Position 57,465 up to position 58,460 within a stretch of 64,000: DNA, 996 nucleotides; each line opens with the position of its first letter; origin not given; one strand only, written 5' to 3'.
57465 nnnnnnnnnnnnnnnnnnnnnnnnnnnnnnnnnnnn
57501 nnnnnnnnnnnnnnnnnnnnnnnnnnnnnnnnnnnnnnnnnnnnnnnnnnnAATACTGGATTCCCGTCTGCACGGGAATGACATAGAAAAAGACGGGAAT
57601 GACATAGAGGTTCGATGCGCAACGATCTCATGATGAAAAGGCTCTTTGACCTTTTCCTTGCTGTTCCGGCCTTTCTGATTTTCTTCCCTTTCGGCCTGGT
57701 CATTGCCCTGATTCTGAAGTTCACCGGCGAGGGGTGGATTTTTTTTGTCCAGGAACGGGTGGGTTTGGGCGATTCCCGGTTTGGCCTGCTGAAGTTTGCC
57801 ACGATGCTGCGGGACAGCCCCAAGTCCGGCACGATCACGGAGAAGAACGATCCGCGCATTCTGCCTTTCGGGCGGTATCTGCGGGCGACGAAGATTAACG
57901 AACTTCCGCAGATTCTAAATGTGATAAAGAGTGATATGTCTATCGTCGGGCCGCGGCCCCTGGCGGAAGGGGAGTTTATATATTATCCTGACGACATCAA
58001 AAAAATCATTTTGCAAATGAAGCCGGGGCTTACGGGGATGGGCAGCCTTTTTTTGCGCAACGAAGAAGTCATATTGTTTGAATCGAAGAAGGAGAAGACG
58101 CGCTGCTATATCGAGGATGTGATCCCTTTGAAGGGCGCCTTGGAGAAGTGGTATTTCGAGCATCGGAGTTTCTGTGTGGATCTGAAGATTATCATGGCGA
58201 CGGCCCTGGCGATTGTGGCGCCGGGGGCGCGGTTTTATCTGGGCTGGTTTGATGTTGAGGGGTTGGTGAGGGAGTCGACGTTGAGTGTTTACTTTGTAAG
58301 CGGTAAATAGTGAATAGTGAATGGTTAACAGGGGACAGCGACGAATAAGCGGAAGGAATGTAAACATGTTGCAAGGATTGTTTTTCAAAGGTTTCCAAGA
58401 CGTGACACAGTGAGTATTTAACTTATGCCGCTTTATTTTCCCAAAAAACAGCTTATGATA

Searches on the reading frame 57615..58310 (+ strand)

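Call 27: search_protein_families(library=pfam, proteins=[window:57615-58310:+])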
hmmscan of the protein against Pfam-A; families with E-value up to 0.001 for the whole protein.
window:57615-58310:+ (231 aa): 1 family
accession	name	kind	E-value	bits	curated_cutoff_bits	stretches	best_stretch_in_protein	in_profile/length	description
PF02397.22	Bac_transf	-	1e-45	155.9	27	1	8-201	1-178/179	Bacterial sugar transferase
